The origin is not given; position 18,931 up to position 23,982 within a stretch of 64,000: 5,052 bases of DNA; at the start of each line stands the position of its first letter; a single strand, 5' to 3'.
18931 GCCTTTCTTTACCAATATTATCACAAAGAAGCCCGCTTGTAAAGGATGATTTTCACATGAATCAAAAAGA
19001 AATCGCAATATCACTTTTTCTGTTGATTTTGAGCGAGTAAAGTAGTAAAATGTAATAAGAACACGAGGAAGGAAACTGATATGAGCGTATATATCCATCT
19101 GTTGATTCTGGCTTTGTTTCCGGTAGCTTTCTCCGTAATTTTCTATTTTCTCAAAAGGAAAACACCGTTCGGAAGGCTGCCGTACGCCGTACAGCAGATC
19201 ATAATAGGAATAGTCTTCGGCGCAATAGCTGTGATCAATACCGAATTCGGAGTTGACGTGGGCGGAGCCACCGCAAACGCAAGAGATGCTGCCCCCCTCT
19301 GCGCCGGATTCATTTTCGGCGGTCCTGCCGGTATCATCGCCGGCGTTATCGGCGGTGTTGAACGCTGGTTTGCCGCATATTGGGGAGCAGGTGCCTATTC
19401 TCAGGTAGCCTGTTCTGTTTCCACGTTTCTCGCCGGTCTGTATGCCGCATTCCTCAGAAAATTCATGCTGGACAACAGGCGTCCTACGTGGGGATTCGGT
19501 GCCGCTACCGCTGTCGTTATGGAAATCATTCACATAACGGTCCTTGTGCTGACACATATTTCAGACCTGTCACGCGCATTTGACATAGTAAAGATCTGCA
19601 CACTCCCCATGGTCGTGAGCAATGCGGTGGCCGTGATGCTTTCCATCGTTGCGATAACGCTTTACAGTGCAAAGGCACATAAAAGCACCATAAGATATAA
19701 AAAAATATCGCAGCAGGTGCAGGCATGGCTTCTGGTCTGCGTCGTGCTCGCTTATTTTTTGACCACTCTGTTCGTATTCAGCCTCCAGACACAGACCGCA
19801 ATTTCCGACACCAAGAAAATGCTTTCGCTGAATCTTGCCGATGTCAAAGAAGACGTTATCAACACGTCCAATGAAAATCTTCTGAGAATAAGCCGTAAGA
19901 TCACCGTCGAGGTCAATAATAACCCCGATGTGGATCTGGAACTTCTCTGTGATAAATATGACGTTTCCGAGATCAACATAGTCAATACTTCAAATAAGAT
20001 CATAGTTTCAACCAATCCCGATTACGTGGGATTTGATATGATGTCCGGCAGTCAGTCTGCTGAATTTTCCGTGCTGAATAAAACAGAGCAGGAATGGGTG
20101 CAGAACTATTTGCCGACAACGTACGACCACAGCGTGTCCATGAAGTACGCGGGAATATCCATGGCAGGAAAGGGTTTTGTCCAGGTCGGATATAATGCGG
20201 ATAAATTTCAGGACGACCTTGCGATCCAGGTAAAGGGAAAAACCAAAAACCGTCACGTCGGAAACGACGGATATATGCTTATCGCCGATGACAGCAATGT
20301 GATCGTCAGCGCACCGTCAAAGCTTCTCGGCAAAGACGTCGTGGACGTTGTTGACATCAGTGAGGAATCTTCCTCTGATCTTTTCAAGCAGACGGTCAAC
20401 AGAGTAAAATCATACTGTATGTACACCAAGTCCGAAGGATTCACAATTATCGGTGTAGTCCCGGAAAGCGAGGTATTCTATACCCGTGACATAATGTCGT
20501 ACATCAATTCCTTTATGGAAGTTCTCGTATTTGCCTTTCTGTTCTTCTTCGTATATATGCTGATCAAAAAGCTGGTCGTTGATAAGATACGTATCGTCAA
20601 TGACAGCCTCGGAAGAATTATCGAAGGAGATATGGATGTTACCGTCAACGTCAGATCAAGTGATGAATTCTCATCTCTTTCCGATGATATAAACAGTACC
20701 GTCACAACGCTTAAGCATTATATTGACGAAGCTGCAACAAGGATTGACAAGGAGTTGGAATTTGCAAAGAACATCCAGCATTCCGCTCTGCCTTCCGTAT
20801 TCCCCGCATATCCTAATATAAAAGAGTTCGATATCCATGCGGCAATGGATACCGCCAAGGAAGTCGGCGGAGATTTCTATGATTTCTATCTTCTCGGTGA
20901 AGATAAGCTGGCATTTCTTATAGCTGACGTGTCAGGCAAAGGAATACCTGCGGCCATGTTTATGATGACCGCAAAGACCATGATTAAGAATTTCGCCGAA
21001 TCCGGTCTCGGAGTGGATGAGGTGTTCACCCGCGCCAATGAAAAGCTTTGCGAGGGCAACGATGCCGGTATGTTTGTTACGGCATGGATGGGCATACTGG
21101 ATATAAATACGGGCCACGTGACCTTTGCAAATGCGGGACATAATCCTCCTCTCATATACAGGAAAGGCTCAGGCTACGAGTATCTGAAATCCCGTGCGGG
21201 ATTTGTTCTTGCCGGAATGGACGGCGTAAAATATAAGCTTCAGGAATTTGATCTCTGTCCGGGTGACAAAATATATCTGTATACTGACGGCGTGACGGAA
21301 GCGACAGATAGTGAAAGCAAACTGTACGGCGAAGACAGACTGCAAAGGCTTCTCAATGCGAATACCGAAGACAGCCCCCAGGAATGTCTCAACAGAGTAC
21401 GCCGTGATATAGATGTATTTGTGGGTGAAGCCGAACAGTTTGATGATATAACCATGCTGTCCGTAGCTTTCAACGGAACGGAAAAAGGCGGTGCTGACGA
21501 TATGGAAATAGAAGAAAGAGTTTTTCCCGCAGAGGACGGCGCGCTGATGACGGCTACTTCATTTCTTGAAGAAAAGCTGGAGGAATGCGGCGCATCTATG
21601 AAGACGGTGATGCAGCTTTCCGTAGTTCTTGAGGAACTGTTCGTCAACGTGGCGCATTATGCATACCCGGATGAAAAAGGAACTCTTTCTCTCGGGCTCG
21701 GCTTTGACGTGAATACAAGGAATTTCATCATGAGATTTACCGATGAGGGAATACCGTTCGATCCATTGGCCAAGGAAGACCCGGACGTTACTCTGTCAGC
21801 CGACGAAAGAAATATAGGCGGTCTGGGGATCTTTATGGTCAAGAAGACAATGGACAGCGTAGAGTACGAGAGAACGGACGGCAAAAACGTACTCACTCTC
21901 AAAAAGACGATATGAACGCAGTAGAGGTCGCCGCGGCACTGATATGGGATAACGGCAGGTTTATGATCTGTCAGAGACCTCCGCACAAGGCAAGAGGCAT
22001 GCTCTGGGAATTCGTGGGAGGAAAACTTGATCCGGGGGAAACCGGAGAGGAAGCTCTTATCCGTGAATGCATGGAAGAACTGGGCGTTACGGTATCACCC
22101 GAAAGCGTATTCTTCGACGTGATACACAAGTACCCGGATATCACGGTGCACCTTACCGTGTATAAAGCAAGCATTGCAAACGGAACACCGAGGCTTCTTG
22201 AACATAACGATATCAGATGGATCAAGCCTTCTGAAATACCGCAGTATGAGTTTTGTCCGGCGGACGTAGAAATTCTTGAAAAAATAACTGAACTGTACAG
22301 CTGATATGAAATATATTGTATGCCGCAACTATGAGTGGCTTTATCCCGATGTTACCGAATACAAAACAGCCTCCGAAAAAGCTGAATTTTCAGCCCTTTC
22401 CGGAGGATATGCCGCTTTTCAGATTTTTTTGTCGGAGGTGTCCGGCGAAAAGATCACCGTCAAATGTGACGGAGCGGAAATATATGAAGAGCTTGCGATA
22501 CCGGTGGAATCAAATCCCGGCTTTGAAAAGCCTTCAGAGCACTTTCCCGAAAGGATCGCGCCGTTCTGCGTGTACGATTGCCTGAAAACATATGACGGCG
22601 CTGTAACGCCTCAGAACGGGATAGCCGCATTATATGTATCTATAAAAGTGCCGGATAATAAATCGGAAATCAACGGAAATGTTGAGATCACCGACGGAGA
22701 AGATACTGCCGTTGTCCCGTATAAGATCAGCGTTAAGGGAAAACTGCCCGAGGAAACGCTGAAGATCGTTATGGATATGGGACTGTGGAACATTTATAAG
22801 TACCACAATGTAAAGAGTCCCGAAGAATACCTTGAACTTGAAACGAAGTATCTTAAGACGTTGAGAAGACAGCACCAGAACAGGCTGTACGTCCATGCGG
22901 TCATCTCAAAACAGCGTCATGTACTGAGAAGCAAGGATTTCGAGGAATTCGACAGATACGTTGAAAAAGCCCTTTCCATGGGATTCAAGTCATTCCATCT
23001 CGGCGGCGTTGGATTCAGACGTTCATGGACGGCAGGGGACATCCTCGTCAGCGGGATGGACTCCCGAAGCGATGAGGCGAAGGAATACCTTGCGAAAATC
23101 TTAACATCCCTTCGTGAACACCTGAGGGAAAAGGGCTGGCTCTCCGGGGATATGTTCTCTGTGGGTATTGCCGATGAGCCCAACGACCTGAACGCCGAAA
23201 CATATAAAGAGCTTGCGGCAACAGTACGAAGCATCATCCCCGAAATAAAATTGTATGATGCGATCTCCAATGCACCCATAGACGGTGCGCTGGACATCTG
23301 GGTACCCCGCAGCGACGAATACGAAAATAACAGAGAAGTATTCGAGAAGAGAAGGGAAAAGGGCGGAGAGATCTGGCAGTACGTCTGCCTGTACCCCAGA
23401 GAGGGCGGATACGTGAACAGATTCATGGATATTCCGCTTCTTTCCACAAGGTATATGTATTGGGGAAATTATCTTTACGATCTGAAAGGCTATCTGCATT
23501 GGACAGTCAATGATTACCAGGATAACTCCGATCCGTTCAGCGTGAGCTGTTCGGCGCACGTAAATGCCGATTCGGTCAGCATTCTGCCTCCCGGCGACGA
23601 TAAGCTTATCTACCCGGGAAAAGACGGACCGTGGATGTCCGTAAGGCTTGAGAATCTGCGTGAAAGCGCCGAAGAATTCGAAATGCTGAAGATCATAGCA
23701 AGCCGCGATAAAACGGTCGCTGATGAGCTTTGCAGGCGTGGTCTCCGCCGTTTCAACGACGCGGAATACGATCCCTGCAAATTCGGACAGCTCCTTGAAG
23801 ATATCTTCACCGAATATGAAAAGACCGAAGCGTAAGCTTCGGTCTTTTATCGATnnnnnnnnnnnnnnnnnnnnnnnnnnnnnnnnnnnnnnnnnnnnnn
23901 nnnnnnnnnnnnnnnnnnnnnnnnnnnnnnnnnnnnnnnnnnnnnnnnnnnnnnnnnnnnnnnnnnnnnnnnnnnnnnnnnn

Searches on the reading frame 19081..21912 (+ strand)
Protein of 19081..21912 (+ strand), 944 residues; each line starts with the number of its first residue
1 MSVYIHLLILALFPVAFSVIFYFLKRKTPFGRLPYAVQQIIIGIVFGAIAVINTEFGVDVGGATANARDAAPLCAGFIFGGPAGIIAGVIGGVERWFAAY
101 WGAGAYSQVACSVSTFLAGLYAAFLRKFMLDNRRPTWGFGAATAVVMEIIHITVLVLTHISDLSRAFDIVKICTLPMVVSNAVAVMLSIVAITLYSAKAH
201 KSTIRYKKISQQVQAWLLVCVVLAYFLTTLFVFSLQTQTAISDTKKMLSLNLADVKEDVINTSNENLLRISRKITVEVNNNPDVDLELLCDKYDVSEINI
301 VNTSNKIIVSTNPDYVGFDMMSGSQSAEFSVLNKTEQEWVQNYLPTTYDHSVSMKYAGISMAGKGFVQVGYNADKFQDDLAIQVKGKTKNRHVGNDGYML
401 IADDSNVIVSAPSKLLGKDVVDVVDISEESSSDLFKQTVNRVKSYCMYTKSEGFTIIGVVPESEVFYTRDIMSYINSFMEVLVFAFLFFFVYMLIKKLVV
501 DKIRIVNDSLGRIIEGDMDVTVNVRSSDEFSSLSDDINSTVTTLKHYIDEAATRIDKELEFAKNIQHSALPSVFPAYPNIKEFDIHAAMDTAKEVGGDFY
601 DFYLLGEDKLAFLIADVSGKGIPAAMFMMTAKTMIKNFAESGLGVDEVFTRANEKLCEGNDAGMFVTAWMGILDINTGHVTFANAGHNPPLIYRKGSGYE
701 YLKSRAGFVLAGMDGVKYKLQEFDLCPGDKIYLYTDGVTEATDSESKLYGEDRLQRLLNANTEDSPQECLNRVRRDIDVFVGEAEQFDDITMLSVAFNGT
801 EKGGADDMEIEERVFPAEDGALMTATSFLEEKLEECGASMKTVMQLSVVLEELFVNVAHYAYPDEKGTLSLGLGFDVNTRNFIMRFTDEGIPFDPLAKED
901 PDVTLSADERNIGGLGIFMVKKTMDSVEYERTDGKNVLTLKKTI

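Call 24: search_protein_families(library=pfam, proteins=[window:19081-21912:+], max_evalue=0.001)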
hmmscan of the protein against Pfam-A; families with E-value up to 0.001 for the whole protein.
window:19081-21912:+ (944 aa): 3 families
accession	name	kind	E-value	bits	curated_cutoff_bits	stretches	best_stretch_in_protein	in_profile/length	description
PF07228.17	SpoIIE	-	1.8e-52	178.6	25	1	607-796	2-190/192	Stage II sporulation protein E (SpoIIE)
PF07694.17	5TM-5TMR_LYT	-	5.7e-25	88.3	24.6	1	37-192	16-166/169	5TMR of 5TMR-LYT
PF13581.12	HATPase_c_2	-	4.5e-21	75.6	27.4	1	815-942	1-127/127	Histidine kinase-like ATPase domain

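Call 43: search_protein_families(library=padloc, proteins=[window:19081-21912:+], max_evalue=0.001)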
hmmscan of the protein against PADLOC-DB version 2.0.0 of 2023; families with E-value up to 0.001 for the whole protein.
window:19081-21912:+ (944 aa): 0 families

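Call 67: search_protein_families(library=ncbifam, proteins=[window:19081-21912:+], max_evalue=0.001)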
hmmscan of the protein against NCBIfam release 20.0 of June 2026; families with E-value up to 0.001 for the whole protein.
window:19081-21912:+ (944 aa): 9 families
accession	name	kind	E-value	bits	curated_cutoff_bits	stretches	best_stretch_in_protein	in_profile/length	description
NF038263.1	prot_phos_SiaA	equivalog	3.9e-17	62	700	1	548-797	404-657/658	biofilm regulation protein phosphatase SiaA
TIGR02865.1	spore_II_E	equivalog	1.6e-11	43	490.8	1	584-792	555-758/764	stage II sporulation protein E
NF045505.1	RR_RssB_Pseudo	equivalog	1.3e-10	40.9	700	1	562-793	159-387/394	two-component system response regulator RssB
NF003144.0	PRK04069.1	equivalog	2.1e-06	27.2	145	1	836-940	33-140/161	anti-sigma B factor RsbW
TIGR01924.1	rsbW_low_gc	equivalog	2.5e-06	27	155.05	1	836-938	33-138/159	anti-sigma B factor RsbW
NF041210.1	his_kin_PieS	equivalog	4.1e-06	26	850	1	435-562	128-254/474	two component system sensor histidine kinase PieS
TIGR02956.1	TMAO_torS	equivalog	0.00033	18.9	676.5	1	480-561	337-420/967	TMAO reductase system sensor histidine kinase/response regulator TorS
NF041045.1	RsbA_anti_sig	subfamily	0.00056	19.3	210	1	817-934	186-295/303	anti-sigma factor RsbA family regulatory protein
NF008318.0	PRK11107.1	equivalog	0.00068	17.8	890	0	476-557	180-260/920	two-component sensor histidine kinase BarA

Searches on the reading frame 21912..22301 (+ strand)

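Call 24: search_protein_families(library=pfam, proteins=[window:21912-22301:+], max_evalue=0.001)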
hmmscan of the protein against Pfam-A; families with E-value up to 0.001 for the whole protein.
window:21912-22301:+ (130 aa): 2 families
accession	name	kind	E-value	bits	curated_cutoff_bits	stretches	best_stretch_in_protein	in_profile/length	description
PF14815.12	NUDIX_4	-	3.9e-24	85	35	1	8-124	2-113/113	NUDIX domain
PF00293.34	NUDIX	-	2.7e-17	63.5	21.1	1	4-123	4-132/134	NUDIX domain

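Call 67: search_protein_families(library=ncbifam, proteins=[window:21912-22301:+], max_evalue=0.001)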
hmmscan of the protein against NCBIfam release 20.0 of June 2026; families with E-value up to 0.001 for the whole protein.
window:21912-22301:+ (130 aa): 14 families
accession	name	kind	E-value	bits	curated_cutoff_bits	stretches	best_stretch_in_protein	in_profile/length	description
NF006530.0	PRK08999.1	equivalog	1.7e-33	116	245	1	2-125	4-128/315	Nudix family hydrolase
NF007834.0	PRK10546.1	equivalog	8.9e-27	93.5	156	1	1-124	1-124/135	pyrimidine (deoxy)nucleoside triphosphate diphosphatase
TIGR00586.1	mutt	equivalog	1.7e-22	79.8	97.9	1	4-126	5-128/129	8-oxo-dGTP diphosphatase MutT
NF008044.0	PRK10776.1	equivalog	1.5e-20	73.3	148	1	2-127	2-128/130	8-oxo-dGTP diphosphatase MutT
TIGR02705.1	nudix_YtkD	equivalog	8.1e-08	32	154.4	1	25-62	42-77/156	RNA deprotection pyrophosphohydrolase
NF012016.0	PRK15472.1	equivalog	3.4e-07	30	95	1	6-113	6-126/141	nucleoside triphosphatase NudI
NF041652.1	Nud_hyd_Dein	equivalog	2.1e-05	24.8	200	1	25-88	38-102/152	Nudix hydrolase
NF001936.0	PRK00714.1-3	equivalog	4.6e-05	23.3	118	1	30-77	35-76/155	RNA pyrophosphohydrolase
NF006961.0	PRK09438.1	equivalog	0.00013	21.4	103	0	30-70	32-73/151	dihydroneopterin triphosphate diphosphatase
NF001937.0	PRK00714.1-4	equivalog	0.00024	20.8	139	1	5-61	10-62/161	RNA pyrophosphohydrolase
NF001938.0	PRK00714.1-5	equivalog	0.00035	20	116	1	6-60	16-75/172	RNA pyrophosphohydrolase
NF003785.0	PRK05379.1-1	equivalog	0.0005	19.4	418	1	3-66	203-264/347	bifunctional nicotinamide-nucleotide adenylyltransferase/Nudix hydroxylase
NF001299.0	PRK00241.1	equivalog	0.0006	19.4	158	1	11-62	142-191/263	NAD(+) diphosphatase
NF052459.1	OxoGTPPhMutT1Mycb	equivalog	0.00079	18.6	475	1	24-122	23-122/292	8-oxo-(d)GTP phosphatase MutT1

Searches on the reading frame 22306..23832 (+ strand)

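Call 24: search_protein_families(library=pfam, proteins=[window:22306-23832:+], max_evalue=0.001)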
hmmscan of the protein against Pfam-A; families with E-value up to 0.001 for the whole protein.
window:22306-23832:+ (509 aa): 1 family
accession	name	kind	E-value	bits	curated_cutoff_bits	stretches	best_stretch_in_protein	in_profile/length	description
PF13320.12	GH123_cat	-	4.6e-41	141.7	23.1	1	208-463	70-323/324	Glycoside hydrolase 123, catalytic domain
